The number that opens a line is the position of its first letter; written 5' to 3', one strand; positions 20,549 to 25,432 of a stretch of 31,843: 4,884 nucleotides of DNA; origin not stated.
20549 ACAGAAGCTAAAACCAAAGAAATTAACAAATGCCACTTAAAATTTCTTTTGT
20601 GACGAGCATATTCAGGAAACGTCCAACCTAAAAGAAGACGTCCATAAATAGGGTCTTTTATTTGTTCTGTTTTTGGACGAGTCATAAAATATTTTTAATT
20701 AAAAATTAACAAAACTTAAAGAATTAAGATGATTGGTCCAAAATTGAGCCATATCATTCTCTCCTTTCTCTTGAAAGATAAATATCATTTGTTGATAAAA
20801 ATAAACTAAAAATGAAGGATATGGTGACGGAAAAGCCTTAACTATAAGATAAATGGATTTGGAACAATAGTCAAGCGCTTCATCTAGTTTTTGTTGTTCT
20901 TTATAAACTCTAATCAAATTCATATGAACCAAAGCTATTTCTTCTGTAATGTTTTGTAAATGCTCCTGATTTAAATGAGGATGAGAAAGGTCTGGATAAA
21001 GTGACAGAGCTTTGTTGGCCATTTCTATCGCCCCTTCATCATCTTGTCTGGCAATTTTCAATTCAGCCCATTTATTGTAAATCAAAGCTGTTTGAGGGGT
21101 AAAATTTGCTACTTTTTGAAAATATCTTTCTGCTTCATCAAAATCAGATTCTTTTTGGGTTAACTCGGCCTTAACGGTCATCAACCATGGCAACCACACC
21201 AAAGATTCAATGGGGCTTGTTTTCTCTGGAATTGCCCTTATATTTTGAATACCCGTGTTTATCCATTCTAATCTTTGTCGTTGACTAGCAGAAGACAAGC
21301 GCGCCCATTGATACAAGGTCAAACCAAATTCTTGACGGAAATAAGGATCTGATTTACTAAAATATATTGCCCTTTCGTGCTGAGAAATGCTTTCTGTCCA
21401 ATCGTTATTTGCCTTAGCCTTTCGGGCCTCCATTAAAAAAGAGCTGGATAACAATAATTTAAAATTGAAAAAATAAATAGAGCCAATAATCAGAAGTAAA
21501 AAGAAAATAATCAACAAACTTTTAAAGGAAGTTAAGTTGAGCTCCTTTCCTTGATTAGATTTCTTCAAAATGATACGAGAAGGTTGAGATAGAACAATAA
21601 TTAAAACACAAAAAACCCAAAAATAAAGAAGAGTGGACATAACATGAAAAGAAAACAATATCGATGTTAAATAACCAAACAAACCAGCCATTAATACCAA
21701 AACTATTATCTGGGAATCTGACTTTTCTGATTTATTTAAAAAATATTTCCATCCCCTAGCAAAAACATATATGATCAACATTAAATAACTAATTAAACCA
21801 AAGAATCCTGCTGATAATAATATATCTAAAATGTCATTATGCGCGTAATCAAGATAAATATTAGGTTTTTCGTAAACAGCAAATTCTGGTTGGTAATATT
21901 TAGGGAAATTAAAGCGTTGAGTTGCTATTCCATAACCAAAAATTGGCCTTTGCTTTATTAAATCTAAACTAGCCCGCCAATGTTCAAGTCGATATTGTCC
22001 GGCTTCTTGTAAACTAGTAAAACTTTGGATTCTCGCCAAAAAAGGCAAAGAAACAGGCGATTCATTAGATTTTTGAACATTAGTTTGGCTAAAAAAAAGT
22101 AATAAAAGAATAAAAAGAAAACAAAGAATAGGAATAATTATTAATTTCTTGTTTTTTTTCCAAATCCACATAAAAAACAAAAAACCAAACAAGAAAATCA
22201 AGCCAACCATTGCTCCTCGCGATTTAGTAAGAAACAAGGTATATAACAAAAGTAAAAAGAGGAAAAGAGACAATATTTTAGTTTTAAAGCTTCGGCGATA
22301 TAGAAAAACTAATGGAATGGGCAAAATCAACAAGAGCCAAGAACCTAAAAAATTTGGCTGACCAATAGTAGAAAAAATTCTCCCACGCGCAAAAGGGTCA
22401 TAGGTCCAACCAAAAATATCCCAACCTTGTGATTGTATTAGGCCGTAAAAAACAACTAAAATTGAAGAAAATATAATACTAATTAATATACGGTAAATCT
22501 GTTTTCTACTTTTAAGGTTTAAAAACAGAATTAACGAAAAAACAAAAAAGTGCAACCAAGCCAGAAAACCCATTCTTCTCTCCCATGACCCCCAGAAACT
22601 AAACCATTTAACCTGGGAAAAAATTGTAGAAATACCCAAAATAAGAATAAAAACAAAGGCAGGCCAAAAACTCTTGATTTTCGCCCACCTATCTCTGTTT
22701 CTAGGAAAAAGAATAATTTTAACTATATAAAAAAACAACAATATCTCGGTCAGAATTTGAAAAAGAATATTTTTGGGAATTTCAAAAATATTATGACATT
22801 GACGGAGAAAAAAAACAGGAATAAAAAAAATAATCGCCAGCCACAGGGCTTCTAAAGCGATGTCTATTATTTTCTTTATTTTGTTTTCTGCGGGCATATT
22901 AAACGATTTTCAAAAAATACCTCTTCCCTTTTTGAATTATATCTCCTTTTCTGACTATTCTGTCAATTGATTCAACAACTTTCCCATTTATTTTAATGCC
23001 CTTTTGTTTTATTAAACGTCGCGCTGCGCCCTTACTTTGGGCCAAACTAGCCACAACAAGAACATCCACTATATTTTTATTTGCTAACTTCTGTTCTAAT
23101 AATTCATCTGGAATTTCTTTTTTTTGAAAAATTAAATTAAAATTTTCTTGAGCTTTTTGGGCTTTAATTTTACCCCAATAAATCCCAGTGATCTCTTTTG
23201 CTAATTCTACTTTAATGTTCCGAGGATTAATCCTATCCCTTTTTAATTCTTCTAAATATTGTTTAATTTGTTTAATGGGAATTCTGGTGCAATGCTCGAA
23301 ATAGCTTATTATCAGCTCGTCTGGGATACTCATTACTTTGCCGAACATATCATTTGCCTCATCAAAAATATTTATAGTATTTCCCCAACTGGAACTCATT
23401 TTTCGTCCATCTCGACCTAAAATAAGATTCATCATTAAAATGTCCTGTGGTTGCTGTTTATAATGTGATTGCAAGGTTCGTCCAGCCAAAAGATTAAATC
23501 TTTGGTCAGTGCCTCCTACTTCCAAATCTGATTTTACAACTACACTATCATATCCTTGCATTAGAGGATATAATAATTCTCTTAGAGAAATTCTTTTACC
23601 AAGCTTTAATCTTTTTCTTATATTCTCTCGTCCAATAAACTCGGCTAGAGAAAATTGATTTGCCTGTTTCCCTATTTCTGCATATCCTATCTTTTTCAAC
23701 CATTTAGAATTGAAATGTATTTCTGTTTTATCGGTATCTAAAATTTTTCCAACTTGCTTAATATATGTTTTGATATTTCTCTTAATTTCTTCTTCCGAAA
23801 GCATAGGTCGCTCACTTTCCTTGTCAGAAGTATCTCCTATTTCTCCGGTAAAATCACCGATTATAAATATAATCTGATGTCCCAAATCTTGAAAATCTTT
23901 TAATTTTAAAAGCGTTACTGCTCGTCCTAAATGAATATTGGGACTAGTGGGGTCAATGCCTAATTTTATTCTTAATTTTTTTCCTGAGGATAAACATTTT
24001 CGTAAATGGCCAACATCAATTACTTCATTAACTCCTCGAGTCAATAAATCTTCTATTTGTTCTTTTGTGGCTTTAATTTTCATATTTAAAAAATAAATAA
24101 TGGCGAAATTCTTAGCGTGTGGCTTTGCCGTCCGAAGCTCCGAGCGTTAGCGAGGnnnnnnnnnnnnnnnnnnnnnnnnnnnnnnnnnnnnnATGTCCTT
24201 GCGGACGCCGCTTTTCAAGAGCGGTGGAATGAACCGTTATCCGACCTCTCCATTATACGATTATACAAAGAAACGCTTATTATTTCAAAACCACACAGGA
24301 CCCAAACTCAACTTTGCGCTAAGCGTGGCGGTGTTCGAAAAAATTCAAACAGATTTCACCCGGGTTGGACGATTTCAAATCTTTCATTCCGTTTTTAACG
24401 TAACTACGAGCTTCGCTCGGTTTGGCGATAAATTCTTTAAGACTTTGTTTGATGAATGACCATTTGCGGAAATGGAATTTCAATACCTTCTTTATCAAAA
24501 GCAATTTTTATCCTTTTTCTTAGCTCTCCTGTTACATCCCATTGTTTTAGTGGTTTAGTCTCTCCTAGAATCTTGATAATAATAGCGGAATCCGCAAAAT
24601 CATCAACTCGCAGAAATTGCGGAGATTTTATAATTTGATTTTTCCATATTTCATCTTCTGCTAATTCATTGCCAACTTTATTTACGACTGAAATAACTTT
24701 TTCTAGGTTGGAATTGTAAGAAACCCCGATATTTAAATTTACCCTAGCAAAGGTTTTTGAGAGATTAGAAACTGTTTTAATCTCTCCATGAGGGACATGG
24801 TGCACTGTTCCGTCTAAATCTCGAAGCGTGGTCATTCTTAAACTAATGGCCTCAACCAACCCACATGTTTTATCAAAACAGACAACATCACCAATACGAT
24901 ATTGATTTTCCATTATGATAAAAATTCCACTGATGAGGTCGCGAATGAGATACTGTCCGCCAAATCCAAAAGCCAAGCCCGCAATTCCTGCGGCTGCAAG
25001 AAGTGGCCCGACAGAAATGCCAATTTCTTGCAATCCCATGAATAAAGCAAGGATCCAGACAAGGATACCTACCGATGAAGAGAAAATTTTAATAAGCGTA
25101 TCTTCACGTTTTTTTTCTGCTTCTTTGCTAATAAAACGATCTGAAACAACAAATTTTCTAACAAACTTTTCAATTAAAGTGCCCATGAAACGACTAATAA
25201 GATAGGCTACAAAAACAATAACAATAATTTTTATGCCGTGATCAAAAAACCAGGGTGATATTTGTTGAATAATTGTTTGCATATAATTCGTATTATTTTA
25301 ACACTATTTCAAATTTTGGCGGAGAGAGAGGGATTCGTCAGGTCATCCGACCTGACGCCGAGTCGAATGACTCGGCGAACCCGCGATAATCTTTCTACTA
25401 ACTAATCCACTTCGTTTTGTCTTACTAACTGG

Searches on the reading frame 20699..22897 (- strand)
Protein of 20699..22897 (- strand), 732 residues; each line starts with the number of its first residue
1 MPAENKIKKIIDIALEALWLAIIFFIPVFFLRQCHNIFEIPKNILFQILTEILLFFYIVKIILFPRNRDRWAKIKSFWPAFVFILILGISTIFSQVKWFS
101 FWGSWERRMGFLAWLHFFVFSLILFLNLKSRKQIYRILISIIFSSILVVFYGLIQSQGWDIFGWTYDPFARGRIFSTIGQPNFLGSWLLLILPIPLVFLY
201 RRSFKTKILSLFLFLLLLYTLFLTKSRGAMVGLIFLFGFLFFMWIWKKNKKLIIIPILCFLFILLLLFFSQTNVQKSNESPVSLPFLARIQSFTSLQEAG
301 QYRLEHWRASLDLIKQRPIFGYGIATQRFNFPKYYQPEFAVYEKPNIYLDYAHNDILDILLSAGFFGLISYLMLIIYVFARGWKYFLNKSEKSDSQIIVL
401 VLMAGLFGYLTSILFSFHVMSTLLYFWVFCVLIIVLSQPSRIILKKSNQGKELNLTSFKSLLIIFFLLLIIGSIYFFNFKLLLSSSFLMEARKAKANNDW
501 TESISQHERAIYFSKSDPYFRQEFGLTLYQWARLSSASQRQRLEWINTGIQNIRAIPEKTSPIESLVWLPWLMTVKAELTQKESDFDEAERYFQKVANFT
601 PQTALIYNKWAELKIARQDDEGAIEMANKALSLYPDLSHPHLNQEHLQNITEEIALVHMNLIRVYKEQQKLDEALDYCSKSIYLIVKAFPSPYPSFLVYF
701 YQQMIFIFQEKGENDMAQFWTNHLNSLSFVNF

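Call 14: search_protein_families(library=pfam, proteins=[window:20699-22897:-])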
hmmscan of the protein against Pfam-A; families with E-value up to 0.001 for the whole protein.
window:20699-22897:- (732 aa): 4 families
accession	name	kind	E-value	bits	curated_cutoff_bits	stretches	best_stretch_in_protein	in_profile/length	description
PF04932.20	Wzy_C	-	7e-28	97.7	31.7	1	212-372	1-149/149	O-Antigen ligase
PF13424.12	TPR_12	-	1.2e-06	29.1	30.1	0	576-635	9-76/77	Tetratricopeptide repeat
PF00515.34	TPR_1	-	5.7e-06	26.4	27.8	0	655-684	1-30/34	Tetratricopeptide repeat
PF07719.23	TPR_2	-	1.9e-05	24.9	27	0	604-636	1-33/34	Tetratricopeptide repeat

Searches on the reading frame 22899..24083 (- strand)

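Call 14: search_protein_families(library=pfam, proteins=[window:22899-24083:-])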
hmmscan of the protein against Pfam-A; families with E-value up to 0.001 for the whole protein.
window:22899-24083:- (394 aa): 3 families
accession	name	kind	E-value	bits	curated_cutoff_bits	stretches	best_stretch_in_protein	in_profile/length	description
PF00579.31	tRNA-synt_1b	-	1.1e-66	225.6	21.1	1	34-320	3-292/292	tRNA synthetases class I (W and Y)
PF22421.1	SYY_C-terminal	-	1.7e-09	37.9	27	1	332-384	15-67/83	Tyrosine--tRNA ligase SYY-like C-terminal domain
PF01479.30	S4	-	2.5e-09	37.2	22.8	1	339-383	4-48/48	S4 domain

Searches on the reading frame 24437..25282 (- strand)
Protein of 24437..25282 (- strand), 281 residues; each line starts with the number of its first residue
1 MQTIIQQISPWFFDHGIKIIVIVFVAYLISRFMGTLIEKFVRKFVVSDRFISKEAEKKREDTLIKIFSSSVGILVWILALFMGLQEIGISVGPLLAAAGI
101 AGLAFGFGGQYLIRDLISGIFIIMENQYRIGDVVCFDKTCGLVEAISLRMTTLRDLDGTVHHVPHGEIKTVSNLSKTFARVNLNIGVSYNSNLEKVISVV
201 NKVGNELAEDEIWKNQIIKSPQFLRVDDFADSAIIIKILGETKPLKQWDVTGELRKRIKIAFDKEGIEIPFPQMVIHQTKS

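Call 14: search_protein_families(library=pfam, proteins=[window:24437-25282:-])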
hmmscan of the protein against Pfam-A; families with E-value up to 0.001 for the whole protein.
window:24437-25282:- (281 aa): 3 families
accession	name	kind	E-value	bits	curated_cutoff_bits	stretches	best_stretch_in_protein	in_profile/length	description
PF00924.24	MS_channel_2nd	-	1.4e-17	64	20.2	1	112-176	2-68/68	Mechanosensitive ion channel, beta-domain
PF21082.3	MS_channel_3rd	-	9.8e-11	42.4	21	1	181-269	1-88/88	Mechanosensitive ion channel MscS, C-terminal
PF21088.3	MS_channel_1st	-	1.2e-06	28.8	23.1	1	73-110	5-42/42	Mechanosensitive ion channel, transmembrane helices 2/3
